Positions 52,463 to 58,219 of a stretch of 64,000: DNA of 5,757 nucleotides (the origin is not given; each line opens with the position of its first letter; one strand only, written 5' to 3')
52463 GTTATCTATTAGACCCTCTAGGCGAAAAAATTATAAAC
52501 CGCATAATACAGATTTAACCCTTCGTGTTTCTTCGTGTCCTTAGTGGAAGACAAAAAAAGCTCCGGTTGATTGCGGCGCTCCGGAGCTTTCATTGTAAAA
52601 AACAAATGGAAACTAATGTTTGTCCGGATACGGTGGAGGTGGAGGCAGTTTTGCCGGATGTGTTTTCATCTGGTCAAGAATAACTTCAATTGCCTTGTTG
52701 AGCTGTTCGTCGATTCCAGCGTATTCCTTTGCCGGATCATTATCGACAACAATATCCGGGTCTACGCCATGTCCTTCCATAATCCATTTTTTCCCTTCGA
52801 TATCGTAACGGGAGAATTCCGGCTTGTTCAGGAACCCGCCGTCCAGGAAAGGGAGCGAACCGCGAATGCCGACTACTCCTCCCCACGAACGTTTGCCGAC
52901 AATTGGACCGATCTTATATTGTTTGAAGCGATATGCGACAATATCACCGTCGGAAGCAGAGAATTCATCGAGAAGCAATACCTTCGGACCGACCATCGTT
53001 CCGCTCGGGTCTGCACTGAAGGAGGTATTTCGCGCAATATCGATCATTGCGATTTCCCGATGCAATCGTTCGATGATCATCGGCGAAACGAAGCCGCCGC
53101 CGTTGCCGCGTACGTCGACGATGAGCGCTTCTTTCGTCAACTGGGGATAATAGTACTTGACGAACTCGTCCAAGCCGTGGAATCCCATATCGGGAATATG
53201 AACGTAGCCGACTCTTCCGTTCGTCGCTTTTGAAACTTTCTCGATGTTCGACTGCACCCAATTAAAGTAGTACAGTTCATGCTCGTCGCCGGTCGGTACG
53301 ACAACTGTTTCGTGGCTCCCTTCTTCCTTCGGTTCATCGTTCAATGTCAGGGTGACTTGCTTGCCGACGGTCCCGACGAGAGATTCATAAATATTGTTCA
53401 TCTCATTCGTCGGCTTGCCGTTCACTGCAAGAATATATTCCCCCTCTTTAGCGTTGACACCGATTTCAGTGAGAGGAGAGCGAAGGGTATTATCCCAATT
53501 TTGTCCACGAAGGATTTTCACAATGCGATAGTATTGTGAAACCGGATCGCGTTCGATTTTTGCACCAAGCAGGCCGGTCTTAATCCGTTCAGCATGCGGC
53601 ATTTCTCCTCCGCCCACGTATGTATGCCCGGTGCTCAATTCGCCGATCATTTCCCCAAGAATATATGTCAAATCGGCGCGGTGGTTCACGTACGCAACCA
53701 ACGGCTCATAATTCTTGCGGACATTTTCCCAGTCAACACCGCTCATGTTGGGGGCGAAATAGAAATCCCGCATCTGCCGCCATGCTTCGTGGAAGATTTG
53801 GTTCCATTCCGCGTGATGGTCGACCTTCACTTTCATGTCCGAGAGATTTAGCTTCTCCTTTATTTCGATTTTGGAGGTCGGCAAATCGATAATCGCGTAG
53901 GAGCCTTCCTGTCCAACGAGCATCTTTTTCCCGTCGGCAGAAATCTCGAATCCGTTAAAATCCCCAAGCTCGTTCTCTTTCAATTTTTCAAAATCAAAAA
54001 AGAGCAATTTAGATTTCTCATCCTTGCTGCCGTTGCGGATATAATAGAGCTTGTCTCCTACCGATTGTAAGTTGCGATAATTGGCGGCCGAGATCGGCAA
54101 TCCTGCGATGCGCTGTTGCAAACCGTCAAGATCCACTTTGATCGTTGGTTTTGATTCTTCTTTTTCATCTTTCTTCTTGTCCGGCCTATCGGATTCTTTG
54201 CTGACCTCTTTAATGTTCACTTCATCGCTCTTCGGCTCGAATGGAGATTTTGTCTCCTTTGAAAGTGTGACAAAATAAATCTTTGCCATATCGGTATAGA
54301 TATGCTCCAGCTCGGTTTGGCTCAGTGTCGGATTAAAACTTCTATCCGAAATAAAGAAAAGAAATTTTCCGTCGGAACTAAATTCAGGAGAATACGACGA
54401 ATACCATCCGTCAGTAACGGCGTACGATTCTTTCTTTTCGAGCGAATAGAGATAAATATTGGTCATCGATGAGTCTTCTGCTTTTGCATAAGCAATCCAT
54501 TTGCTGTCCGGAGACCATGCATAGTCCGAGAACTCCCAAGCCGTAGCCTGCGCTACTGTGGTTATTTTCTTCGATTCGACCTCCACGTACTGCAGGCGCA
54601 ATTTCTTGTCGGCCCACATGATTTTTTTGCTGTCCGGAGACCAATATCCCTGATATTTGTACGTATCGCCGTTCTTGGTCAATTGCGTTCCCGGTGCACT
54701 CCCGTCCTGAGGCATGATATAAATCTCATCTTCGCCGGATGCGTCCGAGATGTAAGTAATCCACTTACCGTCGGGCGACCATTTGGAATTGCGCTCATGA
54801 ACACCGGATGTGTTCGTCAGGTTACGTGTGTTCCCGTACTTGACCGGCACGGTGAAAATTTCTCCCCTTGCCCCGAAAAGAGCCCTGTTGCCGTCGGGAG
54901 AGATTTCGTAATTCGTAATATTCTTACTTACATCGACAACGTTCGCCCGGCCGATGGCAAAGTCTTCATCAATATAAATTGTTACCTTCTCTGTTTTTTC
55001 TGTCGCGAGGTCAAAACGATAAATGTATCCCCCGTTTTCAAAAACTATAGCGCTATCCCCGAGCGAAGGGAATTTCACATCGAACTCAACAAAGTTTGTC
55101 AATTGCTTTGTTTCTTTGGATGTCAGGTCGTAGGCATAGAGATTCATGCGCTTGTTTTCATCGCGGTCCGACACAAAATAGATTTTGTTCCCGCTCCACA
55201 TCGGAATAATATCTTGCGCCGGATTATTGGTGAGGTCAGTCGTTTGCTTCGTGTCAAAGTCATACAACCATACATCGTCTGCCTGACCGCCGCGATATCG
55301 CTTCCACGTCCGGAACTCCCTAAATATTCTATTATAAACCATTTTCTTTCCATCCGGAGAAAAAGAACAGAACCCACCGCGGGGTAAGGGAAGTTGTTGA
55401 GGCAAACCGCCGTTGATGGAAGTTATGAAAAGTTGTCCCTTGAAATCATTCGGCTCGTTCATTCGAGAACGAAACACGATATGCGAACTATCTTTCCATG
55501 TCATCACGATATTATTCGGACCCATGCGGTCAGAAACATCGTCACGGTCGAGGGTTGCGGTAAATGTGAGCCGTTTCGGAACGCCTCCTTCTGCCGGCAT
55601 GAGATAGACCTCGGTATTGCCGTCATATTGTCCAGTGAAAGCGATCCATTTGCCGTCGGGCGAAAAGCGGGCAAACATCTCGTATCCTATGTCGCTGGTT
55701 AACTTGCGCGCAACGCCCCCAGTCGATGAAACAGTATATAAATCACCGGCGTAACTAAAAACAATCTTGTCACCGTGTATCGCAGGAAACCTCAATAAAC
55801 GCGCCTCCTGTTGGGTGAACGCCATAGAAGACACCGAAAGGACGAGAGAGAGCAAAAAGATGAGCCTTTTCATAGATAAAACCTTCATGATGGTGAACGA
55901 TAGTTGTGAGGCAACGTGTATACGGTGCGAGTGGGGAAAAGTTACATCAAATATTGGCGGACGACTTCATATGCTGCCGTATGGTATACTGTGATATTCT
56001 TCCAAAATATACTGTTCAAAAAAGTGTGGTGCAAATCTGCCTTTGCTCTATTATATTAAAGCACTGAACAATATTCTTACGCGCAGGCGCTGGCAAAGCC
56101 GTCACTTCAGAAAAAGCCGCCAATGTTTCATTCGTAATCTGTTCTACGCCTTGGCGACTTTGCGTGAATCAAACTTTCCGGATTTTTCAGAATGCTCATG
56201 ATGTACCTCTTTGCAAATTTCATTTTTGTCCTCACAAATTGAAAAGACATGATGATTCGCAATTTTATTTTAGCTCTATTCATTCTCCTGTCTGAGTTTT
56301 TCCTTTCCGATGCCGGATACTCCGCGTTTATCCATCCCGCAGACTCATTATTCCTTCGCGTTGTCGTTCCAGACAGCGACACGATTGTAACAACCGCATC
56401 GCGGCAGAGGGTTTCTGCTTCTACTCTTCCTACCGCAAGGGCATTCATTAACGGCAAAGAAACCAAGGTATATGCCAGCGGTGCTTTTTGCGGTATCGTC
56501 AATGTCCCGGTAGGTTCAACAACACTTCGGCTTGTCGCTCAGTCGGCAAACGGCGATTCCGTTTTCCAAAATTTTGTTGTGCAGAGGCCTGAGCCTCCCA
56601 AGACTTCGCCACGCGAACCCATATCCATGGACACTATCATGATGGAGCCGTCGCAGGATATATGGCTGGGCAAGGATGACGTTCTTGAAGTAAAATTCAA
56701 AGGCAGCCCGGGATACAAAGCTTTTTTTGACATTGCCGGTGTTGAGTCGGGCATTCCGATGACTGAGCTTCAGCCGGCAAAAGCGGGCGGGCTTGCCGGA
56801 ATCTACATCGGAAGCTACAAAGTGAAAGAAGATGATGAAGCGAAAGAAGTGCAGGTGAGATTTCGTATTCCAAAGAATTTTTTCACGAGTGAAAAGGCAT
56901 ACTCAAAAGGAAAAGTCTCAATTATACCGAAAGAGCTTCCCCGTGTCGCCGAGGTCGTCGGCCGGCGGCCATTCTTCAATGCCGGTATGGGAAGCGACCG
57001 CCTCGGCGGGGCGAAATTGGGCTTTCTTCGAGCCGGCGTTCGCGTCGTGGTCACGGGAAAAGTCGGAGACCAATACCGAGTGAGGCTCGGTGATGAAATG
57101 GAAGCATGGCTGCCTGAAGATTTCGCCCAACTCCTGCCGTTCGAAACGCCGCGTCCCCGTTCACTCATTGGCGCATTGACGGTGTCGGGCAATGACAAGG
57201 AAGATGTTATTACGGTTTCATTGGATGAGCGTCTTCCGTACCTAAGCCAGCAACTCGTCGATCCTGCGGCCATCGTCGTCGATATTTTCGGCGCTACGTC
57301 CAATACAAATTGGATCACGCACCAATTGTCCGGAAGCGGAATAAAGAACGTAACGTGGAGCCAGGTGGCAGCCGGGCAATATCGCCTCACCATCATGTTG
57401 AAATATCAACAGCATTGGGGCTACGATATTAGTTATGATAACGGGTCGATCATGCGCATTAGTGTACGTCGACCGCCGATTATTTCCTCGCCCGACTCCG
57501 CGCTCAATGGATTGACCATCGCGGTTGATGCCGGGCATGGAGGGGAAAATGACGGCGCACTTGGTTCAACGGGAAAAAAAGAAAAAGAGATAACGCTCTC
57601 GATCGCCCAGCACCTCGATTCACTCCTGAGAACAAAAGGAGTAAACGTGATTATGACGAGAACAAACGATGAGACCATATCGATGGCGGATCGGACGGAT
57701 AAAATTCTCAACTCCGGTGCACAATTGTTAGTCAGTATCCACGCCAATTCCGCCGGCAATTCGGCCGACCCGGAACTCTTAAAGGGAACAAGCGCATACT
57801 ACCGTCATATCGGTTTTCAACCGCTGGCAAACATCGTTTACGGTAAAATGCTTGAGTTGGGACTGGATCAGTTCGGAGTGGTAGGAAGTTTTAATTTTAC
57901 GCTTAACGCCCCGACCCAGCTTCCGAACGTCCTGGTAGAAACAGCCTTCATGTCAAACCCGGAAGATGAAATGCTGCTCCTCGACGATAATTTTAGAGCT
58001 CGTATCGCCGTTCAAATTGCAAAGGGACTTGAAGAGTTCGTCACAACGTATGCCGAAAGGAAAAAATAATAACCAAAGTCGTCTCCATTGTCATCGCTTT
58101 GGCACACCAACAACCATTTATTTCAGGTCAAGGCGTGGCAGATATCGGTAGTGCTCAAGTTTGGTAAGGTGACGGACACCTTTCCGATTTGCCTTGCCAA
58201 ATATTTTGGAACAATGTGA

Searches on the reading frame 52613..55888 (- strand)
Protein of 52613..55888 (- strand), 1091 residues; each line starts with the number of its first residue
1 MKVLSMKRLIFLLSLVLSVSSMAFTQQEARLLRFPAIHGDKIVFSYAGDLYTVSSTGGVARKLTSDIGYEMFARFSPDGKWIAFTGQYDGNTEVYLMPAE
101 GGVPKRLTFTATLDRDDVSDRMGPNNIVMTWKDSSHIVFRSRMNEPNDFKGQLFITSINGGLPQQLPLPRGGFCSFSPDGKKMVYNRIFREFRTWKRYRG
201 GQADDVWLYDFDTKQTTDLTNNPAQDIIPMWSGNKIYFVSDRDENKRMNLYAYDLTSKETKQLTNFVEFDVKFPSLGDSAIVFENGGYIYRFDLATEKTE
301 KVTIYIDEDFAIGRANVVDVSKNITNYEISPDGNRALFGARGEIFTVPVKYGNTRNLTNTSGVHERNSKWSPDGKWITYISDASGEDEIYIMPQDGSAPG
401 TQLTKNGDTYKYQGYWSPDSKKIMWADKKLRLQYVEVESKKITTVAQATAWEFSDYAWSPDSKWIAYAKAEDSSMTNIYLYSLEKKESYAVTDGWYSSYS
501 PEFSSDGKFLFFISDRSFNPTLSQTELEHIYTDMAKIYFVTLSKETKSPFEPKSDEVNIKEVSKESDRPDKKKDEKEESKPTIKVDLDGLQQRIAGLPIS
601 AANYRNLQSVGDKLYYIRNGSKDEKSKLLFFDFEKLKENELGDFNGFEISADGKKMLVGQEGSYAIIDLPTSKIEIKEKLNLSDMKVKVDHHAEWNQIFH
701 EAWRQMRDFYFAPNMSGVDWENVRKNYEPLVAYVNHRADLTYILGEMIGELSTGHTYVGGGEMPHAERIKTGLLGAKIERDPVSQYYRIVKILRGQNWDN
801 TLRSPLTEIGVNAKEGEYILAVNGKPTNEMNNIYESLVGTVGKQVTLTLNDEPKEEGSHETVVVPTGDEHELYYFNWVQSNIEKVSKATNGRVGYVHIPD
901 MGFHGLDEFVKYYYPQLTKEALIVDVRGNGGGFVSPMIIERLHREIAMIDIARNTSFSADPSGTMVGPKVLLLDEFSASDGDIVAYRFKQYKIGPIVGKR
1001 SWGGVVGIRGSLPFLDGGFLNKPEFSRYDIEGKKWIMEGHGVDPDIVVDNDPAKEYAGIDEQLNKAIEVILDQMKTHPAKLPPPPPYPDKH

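Call 46: search_protein_families(library=pfam, proteins=[window:52613-55888:-], max_evalue=0.00001)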
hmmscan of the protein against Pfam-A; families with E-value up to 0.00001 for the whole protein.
window:52613-55888:- (1091 aa): 6 families
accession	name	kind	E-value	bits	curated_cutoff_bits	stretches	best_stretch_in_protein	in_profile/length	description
PF07676.18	PD40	-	2.1e-29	101.2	20.9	1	355-391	2-38/38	WD40-like Beta Propeller Repeat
PF14685.13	PDZ_Tricorn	-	1.4e-23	83.1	25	1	772-855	1-82/88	Tricorn protease PDZ domain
PF14684.11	Tricorn_C1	-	1.7e-22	79.5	24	1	692-749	2-59/59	Tricorn protease C1 domain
PF03572.23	Peptidase_S41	-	1.8e-22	80.1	24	1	892-1048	1-165/165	Peptidase family S41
PF00930.27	DPPIV_N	-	2.9e-13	49.7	22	0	454-490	104-141/354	Dipeptidyl peptidase IV (DPP IV) N-terminal region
PF25174.1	Beta-prop_THOC3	-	1.1e-06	28.3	305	0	412-509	92-185/272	THOC3 beta-propeller domain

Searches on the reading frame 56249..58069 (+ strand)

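Call 46: search_protein_families(library=pfam, proteins=[window:56249-58069:+], max_evalue=0.00001)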
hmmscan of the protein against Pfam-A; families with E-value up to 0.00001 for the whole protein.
window:56249-58069:+ (606 aa): 2 families
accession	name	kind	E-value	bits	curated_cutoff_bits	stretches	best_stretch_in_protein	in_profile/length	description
PF01520.23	Amidase_3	-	5.8e-38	131.1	27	1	424-595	1-173/174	N-acetylmuramoyl-L-alanine amidase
PF11741.13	AMIN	-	8.4e-06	26.2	20.5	0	314-390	6-85/101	AMIN domain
